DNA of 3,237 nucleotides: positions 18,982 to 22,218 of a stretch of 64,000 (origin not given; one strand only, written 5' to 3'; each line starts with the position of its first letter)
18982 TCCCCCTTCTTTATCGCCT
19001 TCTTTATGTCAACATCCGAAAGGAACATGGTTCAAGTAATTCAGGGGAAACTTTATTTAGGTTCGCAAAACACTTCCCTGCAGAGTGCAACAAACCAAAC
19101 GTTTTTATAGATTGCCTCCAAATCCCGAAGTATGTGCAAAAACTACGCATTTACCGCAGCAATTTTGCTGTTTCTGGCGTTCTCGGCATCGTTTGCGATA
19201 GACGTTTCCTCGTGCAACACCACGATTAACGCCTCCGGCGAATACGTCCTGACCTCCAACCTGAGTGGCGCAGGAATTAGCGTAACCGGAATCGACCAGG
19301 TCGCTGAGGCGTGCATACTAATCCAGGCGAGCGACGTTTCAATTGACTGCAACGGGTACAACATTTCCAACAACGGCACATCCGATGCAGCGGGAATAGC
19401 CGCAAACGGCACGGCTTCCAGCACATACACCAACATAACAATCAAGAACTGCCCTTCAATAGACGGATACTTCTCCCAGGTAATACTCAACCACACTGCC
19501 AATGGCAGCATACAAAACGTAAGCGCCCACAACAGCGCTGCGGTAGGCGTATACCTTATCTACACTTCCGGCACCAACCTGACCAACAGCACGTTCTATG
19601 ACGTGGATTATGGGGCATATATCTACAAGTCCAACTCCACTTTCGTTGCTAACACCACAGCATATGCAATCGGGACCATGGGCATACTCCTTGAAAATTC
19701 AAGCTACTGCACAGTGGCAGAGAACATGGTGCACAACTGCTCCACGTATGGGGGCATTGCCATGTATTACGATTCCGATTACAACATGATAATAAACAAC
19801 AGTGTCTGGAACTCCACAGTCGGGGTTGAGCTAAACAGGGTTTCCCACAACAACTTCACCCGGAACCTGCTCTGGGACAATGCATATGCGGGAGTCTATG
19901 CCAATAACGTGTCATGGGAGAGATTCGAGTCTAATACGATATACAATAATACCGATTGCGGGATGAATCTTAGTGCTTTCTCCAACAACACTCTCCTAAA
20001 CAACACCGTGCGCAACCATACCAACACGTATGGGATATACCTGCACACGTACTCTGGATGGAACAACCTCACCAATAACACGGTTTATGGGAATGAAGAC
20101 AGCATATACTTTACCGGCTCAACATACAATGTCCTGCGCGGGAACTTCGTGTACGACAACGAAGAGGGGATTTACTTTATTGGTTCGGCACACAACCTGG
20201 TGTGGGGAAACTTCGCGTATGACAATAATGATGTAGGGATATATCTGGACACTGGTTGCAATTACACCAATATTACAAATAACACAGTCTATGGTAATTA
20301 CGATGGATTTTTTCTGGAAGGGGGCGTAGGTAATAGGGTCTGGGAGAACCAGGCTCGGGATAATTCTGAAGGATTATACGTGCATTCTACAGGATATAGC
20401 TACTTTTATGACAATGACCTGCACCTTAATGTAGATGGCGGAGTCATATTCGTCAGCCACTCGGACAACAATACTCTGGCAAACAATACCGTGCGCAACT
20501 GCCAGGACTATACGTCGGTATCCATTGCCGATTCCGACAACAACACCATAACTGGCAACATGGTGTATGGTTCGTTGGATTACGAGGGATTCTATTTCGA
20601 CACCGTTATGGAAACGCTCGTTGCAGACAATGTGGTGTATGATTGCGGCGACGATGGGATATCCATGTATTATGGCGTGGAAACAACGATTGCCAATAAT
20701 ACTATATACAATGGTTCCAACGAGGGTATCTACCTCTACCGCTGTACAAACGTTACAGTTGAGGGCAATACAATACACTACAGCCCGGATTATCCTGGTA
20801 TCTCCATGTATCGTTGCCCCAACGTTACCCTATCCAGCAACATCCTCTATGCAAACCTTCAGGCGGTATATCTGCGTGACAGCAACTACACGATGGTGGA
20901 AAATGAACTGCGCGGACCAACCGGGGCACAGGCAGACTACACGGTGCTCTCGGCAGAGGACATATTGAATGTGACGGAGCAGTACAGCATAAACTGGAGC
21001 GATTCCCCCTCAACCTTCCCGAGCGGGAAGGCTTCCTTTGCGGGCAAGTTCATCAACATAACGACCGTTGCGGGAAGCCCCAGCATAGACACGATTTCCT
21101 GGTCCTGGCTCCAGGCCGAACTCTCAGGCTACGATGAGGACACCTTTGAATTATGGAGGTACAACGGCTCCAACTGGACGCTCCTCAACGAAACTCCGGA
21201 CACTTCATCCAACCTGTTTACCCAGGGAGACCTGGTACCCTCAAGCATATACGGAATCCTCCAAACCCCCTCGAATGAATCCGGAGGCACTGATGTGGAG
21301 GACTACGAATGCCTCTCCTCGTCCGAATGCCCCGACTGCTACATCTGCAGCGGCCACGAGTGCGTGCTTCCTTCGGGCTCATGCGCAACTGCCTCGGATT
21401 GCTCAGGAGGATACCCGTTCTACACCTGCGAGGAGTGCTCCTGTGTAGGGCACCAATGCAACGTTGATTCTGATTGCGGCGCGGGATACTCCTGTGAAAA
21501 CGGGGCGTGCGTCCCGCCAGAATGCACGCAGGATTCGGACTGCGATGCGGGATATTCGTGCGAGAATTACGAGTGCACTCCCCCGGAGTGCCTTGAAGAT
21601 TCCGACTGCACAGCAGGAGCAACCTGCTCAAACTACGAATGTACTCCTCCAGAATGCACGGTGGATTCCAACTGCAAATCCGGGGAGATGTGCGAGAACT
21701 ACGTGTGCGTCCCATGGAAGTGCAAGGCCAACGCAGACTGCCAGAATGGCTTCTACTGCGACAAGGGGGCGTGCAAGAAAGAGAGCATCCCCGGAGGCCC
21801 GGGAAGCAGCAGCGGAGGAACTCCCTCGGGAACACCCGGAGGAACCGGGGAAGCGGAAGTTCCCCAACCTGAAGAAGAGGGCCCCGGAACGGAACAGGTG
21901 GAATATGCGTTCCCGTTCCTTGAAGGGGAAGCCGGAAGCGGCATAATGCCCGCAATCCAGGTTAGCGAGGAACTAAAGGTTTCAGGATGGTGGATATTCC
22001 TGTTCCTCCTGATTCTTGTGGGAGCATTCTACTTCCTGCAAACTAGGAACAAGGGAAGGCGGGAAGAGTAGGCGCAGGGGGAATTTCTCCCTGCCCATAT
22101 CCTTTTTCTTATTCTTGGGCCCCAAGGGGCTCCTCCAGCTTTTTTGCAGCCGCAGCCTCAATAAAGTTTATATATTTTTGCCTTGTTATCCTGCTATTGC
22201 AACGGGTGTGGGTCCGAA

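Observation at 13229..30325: Cluster of four paralogous giant sequon-rich surface proteins built from a shared domain kit (beta-helix head, conserved GSPSID module, Cys-rich stalk, C-terminal anchor)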

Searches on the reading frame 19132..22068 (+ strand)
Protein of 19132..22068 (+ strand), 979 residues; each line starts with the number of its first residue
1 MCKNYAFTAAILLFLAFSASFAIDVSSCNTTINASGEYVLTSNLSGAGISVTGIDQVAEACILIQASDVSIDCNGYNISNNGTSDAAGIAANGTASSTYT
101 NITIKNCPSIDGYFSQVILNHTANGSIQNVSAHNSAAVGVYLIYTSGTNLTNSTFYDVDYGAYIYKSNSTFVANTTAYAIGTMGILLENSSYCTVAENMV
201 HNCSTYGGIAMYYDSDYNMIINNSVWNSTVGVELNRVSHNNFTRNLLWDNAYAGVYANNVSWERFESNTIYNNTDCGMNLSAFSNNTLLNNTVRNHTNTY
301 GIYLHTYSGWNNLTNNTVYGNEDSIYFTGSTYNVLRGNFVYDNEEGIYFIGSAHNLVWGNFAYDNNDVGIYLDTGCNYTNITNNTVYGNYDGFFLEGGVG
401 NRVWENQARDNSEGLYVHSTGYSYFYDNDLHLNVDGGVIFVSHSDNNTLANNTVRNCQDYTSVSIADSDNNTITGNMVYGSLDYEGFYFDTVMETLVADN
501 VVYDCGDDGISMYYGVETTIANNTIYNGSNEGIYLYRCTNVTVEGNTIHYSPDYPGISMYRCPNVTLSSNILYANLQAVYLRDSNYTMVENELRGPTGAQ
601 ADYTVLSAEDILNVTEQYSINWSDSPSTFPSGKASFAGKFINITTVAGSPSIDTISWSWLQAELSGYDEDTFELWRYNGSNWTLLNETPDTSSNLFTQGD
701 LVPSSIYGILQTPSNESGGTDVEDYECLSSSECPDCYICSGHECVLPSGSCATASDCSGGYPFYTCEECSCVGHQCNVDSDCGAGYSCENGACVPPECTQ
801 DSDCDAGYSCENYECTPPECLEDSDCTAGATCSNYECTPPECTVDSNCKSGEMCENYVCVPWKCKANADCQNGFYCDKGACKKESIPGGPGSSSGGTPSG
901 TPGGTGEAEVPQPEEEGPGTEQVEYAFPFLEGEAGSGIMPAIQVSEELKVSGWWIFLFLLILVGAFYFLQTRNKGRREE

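Call 8: search_protein_families(library=pfam, proteins=[window:19132-22068:+], max_evalue=0.01)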
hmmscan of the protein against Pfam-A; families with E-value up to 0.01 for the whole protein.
window:19132-22068:+ (979 aa): 2 families
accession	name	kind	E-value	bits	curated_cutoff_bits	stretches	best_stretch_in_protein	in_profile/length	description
PF13229.12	Beta_helix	-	2.1e-53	180.6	25.9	4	439-591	3-156/158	Right handed beta helix region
PF05048.19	NosD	-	1.7e-50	171.8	23.6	4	439-585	41-182/212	Periplasmic copper-binding protein (NosD)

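Call 9: search_protein_families(library=ncbifam, proteins=[window:19132-22068:+], max_evalue=0.01)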
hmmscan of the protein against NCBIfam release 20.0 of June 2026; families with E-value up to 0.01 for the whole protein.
window:19132-22068:+ (979 aa): 4 families
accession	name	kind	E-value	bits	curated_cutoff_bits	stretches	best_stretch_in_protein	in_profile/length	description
TIGR03804.1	para_beta_helix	repeat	1.4e-42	143.1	19.45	12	509-549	1-40/44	parallel beta-helix repeat protein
TIGR04247.1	NosD_copper_fam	subfamily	3.9e-23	81.6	300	3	283-453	105-281/377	nitrous oxide reductase family maturation protein NosD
TIGR04201.1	Myxo_Cys_RPT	repeat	2.1e-10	40.3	25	2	816-834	1-19/22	Cys-rich repeat-containing protein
NF038177.1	epimerase_AlgG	equivalog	0.0037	16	700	0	150-305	264-421/519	mannuronan 5-epimerase AlgG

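Call 23: find_encoding_contigs(protein=window:19132-22068:+, flank=10000, max_places=5)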
Protein window:19132-22068:+ (979 aa): 1 contig read that carries it; 1 place shown.
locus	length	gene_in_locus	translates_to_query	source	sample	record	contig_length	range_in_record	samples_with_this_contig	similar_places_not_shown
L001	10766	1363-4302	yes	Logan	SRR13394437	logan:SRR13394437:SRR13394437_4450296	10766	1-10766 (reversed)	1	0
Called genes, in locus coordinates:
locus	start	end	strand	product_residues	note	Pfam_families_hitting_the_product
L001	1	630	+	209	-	?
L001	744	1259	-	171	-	PF06559:DCD_N (weak), PF22769:DCD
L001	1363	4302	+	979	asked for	PF05048:NosD, PF13229:Beta_helix, PF05048:NosD, PF13229:Beta_helix, PF05048:NosD, PF13229:Beta_helix, PF05048:NosD, PF13229:Beta_helix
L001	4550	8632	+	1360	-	PF05048:NosD, PF13229:Beta_helix, PF13385:Laminin_G_3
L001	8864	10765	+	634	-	?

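Call 37: list_cluster_members(proteins=[window:19132-22068:+, window:26633-30322:+, window:13262-16384:+, window:22319-26398:+, window:44974-47358:-, P0004, P0005, P0015, P0017, P0021])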
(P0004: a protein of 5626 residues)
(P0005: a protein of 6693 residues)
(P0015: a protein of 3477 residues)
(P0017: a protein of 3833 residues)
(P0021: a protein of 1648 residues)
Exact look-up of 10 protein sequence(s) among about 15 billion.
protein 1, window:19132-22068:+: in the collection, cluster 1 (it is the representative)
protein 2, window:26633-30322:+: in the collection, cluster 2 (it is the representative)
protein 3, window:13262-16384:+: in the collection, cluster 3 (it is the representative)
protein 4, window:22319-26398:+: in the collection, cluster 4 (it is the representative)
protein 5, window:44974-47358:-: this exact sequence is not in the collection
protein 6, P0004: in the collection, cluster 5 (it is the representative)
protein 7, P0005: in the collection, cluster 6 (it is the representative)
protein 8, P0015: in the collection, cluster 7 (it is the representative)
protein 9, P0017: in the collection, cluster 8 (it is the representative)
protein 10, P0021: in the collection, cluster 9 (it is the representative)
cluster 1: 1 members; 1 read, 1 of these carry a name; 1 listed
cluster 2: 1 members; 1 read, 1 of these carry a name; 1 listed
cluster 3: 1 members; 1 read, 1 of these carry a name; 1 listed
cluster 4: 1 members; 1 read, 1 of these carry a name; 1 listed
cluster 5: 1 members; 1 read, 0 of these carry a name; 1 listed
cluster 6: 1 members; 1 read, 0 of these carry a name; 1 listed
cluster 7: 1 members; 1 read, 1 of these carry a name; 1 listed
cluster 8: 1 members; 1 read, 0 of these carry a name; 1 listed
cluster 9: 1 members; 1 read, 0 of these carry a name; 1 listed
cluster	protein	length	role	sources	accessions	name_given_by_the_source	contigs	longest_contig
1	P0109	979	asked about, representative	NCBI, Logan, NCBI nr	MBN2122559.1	right-handed parallel beta-helix repeat-containing protein [Candidatus Micrarchaeota ...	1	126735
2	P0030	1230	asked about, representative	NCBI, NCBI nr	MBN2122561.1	right-handed parallel beta-helix repeat-containing protein [Candidatus Micrarchaeota ...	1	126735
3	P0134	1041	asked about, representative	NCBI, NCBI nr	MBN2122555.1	right-handed parallel beta-helix repeat-containing protein [Candidatus Micrarchaeota ...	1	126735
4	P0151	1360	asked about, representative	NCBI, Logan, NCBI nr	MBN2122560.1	right-handed parallel beta-helix repeat-containing protein [Candidatus Micrarchaeota ...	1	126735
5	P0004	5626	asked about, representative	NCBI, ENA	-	-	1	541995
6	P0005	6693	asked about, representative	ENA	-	-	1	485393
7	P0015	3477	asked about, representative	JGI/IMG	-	uncharacterized repeat protein (TIGR01451 family)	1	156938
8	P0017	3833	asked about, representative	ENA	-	-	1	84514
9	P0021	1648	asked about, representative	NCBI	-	-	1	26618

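Call 56: search_solved_structures(query=window:19132-22068:+, max_evalue=0.001)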
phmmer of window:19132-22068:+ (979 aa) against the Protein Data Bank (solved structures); distinct sequences matched with E-value up to 0.001: 0.

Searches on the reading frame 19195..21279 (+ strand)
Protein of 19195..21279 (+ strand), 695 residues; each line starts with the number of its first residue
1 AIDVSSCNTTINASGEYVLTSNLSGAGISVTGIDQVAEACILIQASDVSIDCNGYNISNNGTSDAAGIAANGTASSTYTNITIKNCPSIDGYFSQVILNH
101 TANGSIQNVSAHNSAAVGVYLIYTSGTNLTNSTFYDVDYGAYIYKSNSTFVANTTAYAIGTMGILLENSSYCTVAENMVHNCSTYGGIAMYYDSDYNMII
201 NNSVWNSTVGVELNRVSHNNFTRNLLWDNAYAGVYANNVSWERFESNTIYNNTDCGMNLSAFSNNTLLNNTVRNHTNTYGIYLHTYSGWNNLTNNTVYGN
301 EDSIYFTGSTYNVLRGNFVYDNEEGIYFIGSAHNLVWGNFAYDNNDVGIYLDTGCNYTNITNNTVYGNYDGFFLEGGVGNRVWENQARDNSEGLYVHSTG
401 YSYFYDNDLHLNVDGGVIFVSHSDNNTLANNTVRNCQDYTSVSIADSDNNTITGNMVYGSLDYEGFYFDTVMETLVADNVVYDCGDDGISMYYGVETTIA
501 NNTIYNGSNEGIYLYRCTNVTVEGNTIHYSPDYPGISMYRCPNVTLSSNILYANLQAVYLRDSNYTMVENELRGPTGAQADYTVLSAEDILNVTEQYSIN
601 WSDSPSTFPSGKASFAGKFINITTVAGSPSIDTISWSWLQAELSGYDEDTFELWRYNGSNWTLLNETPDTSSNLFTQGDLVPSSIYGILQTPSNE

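Call 72: predict_structure(alignment_id=A5)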
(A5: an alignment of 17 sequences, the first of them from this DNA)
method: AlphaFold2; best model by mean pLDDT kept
length: 695 residues; sequences in the alignment: 17
mean_pLDDT: 91.5   pTM: 0.85
mean pLDDT of the five models: 91.5, 90.3, 90.2, 89.7, 87.9
residues with pLDDT >= 90: 507; 70-90: 161; 50-70: 23; < 50: 4
segments of 3 or more residues with pLDDT < 50: 578-580
pLDDT, mean of each block of 10 residues (from residue 1): 87 96 91 89 97 94 87 92 97 95 97 92 97 96 97 96 97 98 90 96 97 96 97 94 97 93 90 87 88 96 92 97 94 96 96 95 97 95 97 95 97 91 96 86 95 93 89 98 91 98 87 97 91 91 95 89 93 64 79 90 82 81 93 83 71 87 81 86 88 65
secondary structure, 60 per line:
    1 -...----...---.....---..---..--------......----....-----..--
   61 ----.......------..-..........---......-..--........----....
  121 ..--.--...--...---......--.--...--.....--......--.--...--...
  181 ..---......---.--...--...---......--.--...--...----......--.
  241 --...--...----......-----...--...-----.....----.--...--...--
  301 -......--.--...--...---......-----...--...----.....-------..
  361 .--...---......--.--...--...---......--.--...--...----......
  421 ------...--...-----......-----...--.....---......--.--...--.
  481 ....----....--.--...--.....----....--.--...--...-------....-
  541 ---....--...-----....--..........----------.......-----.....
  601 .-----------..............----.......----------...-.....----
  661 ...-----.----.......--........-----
elements in order (helices of 4 or more, strands of 3 or more residues): E2-4 E9-11 E15-19 E38-43 E48-51 E65-71 E81-90 E94-99 E105-112 E117-122 E128-130 E133-135 E139-144 E150-152 E155-159 E162-167 E173-175 E178-182 E186-191 E198-200 E203-205 E209-214 E220-222 E225-227 E232-237 E243-245 E248-250 E255-260 E266-268 E271-273 E279-283 E291-293 E296-298 E302-307 E313-315 E318-320 E324-329 E335-337 E340-342 E347-351 E359-361 E364-366 E370-375 E381-383 E386-388 E392-397 E403-405 E408-410 E415-420 E427-429 E432-434 E440-445 E451-453 E456-460 E464-469 E475-477 E480-484 E489-492 E498-500 E503-507 E512-515 E521-523 E526-528 E536-539 E544-547 E550-552 E558-561 E564-573 E584-590 E596-601 E613-626 E631-637 E652-656 E661-663 E674-680 E683-690

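Call 75: fold_search(model_id=the predicted structure, library=pdb)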
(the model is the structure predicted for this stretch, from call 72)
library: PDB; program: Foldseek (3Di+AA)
matches with E <= 10: 799; with E <= 0.001: 141
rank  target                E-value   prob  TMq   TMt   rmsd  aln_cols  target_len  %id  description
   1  7w1c_A                3.9e-08  1.00  0.16  0.17  19.6       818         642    8  Crystal structure of Klebsiella pneumoniae K1 capsule-specific polysaccharide lyase in a P1 crystal form (released 2022-05-18)
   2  7w1d_D                3.1e-07  1.00  0.16  0.17  20.2       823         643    9  Crystal structure of Klebsiella pneumoniae K1 capsule-specific polysaccharide lyase in a C2 crystal form (released 2022-05-18)
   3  4xla_A                3.1e-07  0.99  0.14  0.15  19.8       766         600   11  Tailspike protein mutant D339A of E. coli bacteriophage HK620 IN COMPLEX WITH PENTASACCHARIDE (released 2016-01-20)
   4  7w1c_E                3.5e-07  1.00  0.20  0.22  21.1       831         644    9  Crystal structure of Klebsiella pneumoniae K1 capsule-specific polysaccharide lyase in a P1 crystal form (released 2022-05-18)
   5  7w1c_B                4.2e-07  1.00  0.16  0.17  20.3       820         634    9  Crystal structure of Klebsiella pneumoniae K1 capsule-specific polysaccharide lyase in a P1 crystal form (released 2022-05-18)
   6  7w1c_D                5.8e-07  1.00  0.17  0.18  20.8       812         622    9  Crystal structure of Klebsiella pneumoniae K1 capsule-specific polysaccharide lyase in a P1 crystal form (released 2022-05-18)
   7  4xnf                  8.5e-07  0.98  0.15  0.16  19.8       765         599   10  Tailspike protein double mutant D339A/E372Q of E. coli bacteriophage HK620 (released 2016-01-27)
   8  6g0x_A                9.3e-07  0.99  0.16  0.17  19.2       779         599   10  TAILSPIKE PROTEIN OF E. COLI BACTERIOPHAGE HK620 IN COMPLEX WITH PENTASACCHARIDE (released 2018-04-04)
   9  4xor_A                9.3e-07  0.99  0.15  0.17  19.9       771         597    9  Tailspike protein double mutant D339N/E372Q of E. coli bacteriophage HK620 in complex with pentasaccharide (released 2016-01-27)
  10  7w1d_H                1.1e-06  1.00  0.16  0.17  21.7       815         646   10  Crystal structure of Klebsiella pneumoniae K1 capsule-specific polysaccharide lyase in a C2 crystal form (released 2022-05-18)
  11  2x6x_A                1.3e-06  0.98  0.14  0.16  19.6       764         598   10  Tailspike protein mutant D339N of E.coli bacteriophage HK620 in complex with hexasaccharide (released 2011-03-02)
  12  4ozz                  1.4e-06  1.00  0.32  0.51   8.1       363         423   16  Crystal Structure of the periplasmic alginate epimerase AlgG T265N T268M double mutant (released 2015-03-04)
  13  4xlh                  1.4e-06  0.99  0.16  0.18  20.7       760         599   10  Tailspike protein double mutant D339A/E372A of E. coli bacteriophage HK620 (released 2016-01-20)
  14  4xm3_A                1.6e-06  0.96  0.14  0.15  19.5       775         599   10  Tailspike protein mutant E372A of E. coli bacteriophage HK620 in complex with pentasaccharide (released 2016-01-27)
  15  2x6y_A                1.7e-06  0.98  0.14  0.16  19.7       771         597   11  Tailspike protein mutant D339A of E.coli bacteriophage HK620 in complex with hexasaccharide (released 2011-03-02)
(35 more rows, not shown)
